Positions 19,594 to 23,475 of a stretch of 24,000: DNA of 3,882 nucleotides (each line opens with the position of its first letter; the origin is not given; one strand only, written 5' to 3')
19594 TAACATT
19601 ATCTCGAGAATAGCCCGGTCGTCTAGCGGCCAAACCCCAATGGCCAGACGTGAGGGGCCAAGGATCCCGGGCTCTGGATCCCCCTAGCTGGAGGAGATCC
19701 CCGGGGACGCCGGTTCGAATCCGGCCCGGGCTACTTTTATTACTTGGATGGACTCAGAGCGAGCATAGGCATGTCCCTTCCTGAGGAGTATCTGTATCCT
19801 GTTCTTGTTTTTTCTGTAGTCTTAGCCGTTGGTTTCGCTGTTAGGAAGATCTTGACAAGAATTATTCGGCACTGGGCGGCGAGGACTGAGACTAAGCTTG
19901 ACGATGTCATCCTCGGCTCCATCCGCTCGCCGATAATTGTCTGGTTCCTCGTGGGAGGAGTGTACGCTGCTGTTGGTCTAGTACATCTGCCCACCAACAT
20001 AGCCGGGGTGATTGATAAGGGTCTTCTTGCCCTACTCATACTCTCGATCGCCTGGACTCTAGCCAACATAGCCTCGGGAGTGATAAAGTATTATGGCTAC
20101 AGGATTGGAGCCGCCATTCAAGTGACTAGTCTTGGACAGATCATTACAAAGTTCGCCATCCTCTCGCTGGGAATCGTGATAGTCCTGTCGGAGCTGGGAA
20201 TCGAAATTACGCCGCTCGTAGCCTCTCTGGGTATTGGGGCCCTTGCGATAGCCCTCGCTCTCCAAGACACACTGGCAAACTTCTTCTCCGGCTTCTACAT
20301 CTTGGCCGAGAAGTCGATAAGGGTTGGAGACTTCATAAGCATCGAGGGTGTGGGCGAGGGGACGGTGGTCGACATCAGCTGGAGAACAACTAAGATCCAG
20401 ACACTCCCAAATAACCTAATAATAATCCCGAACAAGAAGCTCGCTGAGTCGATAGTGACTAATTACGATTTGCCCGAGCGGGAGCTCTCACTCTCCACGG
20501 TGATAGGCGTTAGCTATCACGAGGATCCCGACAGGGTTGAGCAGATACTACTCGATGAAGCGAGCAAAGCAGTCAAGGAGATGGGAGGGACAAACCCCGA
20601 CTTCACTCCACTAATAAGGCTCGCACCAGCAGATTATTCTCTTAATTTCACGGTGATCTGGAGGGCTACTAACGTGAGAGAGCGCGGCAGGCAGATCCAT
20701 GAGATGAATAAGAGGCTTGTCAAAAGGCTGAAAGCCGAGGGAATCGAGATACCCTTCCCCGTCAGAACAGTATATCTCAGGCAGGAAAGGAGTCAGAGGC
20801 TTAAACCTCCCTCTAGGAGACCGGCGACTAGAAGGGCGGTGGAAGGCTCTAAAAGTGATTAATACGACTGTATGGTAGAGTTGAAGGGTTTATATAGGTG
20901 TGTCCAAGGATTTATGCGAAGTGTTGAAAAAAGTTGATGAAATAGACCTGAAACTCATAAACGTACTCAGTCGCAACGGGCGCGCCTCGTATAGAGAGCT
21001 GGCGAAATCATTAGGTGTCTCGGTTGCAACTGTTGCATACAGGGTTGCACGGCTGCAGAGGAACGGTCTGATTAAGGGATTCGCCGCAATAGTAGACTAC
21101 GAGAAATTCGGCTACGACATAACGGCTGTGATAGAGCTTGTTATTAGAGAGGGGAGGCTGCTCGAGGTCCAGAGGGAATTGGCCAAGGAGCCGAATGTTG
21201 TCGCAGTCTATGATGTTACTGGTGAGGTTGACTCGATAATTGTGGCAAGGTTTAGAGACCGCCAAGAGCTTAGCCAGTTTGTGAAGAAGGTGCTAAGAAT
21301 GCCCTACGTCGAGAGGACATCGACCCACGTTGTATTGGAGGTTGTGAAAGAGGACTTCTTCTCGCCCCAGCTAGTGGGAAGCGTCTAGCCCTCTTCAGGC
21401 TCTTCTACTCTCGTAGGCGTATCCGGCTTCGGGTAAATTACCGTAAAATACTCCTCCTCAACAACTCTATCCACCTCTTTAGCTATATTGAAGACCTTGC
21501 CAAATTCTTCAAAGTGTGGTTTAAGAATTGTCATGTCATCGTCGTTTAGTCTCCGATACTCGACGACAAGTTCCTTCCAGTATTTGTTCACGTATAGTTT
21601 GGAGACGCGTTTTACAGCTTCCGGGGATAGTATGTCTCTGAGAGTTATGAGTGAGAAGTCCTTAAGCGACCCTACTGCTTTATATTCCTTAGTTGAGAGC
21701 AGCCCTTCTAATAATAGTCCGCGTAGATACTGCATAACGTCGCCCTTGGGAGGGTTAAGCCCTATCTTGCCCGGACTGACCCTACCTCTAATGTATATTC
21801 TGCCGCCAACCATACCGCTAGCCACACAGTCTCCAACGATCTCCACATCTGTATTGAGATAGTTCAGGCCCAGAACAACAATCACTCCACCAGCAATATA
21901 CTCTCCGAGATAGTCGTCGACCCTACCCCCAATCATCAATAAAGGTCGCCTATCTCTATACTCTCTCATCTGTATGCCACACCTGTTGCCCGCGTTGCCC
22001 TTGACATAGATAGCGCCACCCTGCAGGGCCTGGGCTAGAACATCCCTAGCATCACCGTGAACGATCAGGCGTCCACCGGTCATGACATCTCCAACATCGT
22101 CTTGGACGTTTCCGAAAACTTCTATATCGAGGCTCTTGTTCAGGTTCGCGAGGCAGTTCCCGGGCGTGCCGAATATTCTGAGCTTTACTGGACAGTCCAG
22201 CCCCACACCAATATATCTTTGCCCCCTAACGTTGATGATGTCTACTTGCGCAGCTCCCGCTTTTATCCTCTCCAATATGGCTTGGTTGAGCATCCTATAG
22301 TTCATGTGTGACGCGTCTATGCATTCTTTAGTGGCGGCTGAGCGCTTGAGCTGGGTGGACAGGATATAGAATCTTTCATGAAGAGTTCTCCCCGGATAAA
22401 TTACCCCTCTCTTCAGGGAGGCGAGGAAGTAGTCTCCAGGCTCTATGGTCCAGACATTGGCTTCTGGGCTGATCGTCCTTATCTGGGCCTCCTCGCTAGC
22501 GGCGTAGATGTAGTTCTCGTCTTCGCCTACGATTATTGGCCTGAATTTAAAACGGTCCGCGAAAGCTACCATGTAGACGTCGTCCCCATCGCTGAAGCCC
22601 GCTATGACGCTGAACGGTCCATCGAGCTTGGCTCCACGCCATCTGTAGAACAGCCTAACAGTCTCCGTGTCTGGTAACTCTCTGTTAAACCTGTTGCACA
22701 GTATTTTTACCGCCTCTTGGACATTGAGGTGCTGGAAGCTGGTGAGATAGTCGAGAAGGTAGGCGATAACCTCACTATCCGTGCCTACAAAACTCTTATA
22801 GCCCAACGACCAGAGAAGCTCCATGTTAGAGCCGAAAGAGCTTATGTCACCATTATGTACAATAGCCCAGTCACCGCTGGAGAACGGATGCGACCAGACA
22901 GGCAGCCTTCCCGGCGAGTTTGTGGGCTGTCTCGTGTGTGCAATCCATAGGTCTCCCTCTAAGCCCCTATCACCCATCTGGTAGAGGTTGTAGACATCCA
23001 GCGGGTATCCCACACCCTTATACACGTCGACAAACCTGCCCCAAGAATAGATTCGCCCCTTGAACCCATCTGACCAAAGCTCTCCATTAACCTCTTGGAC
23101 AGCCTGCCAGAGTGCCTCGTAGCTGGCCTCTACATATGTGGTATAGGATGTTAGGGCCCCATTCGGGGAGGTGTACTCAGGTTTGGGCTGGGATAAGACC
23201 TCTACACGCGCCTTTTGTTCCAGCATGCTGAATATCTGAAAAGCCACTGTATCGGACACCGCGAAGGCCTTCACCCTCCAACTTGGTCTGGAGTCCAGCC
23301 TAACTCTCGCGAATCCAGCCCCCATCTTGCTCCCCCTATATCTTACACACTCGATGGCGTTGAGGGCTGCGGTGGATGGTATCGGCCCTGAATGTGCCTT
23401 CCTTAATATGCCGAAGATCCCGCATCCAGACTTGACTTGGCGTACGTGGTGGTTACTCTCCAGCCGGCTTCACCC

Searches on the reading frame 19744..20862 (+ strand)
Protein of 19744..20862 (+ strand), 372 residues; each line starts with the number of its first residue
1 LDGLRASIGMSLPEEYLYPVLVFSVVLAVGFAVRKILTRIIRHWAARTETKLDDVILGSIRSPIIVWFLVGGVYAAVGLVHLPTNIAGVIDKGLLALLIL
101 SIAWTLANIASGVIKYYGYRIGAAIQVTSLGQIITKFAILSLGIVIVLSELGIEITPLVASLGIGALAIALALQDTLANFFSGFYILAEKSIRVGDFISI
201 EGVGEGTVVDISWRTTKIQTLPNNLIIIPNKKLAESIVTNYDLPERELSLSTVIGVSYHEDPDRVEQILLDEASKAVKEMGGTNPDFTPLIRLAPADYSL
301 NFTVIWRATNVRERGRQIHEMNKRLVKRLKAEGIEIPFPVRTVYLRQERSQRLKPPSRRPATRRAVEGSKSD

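Call 73: search_protein_families(library=pfam, proteins=[window:19744-20862:+], max_evalue=0.001)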
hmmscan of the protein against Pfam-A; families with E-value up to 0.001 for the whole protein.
window:19744-20862:+ (372 aa): 3 families
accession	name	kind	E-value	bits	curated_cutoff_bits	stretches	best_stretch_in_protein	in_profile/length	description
PF00924.24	MS_channel_2nd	-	2.5e-20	72.8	20.2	1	175-241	1-66/68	Mechanosensitive ion channel, beta-domain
PF21088.3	MS_channel_1st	-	2.7e-10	40.5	23.1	1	134-174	2-42/42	Mechanosensitive ion channel, transmembrane helices 2/3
PF21082.3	MS_channel_3rd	-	2e-05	25.3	21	1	251-336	2-88/88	Mechanosensitive ion channel MscS, C-terminal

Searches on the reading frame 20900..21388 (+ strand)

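Call 73: search_protein_families(library=pfam, proteins=[window:20900-21388:+], max_evalue=0.001)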
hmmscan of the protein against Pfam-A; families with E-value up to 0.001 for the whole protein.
window:20900-21388:+ (162 aa): 14 families
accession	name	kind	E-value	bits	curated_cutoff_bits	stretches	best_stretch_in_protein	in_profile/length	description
PF13412.12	HTH_24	-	4.1e-16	58.7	21.9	1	13-59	2-48/48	Winged helix-turn-helix DNA-binding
PF01037.27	AsnC_trans_reg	-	4.7e-16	58.9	25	1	84-147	7-72/73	Lrp/AsnC ligand binding domain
PF13404.12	HTH_AsnC-type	-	2.9e-15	56.2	27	1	13-53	2-42/42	AsnC-type helix-turn-helix domain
PF12802.13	MarR_2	-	1.1e-05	25.9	27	1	19-58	10-50/61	MarR family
PF01047.28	MarR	-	1.3e-05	25.5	24.6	1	21-59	10-48/59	MarR family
PF22482.2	AsnC_trans_reg_3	-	2e-05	25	24.4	1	88-152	25-89/95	PF0864 C-terminal dimeric alpha+beta barrel domain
PF18024.7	HTH_50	-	2.5e-05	24.3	27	1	11-51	7-46/50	Helix-turn-helix domain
PF25212.1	HVO_A0114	-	4.1e-05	23.7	27.6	1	16-59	24-67/84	HVO_A0114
PF08279.18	HTH_11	-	0.00054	20.2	25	0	18-58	4-44/55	HTH domain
PF12840.13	HTH_20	-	0.00057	20.3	27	0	24-59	14-49/51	Helix-turn-helix domain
PF22451.2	NirdL-like_HTH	-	0.00068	19.6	27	0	31-58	19-46/47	Siroheme decarboxylase NirDL-like HTH domain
PF08281.18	Sigma70_r4_2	-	0.00077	19.5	25.7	0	28-51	26-49/54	Sigma-70, region 4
PF13730.12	HTH_36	-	0.00085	19.5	25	0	29-58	26-55/55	Helix-turn-helix domain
PF01325.25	Fe_dep_repress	-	0.00086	19.9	26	0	26-59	20-53/60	Iron dependent repressor, N-terminal DNA binding domain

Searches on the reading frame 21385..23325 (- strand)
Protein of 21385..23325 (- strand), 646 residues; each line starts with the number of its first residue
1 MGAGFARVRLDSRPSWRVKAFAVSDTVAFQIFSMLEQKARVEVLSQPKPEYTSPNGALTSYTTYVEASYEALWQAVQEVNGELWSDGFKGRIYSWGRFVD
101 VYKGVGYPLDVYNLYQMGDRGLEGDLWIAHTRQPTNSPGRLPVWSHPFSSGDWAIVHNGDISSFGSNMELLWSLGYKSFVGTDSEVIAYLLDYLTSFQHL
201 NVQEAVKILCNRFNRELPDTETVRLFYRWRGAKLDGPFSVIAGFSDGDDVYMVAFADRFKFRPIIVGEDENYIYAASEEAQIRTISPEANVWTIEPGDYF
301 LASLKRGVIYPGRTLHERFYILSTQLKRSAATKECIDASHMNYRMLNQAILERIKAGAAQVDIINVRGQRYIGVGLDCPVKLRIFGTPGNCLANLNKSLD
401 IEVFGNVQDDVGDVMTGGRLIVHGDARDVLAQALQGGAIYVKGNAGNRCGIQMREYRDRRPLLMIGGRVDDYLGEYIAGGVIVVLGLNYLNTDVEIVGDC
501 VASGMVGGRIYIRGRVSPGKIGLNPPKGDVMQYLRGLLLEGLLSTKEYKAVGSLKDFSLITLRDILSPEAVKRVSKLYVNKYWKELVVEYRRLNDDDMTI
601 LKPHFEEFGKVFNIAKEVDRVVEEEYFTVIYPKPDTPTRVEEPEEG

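Call 73: search_protein_families(library=pfam, proteins=[window:21385-23325:-], max_evalue=0.001)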
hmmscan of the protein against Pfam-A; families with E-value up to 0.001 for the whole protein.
window:21385-23325:- (646 aa): 3 families
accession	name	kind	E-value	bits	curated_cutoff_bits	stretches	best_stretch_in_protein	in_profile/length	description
PF01493.24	GXGXG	-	1.4e-20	74.1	32.5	1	364-513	15-163/190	GXGXG motif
PF13522.11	GATase_6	-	4.1e-07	30.5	27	1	124-195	10-81/130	Glutamine amidotransferase domain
PF13537.11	GATase_7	-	0.00016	22.2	25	0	147-193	15-64/123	Glutamine amidotransferase domain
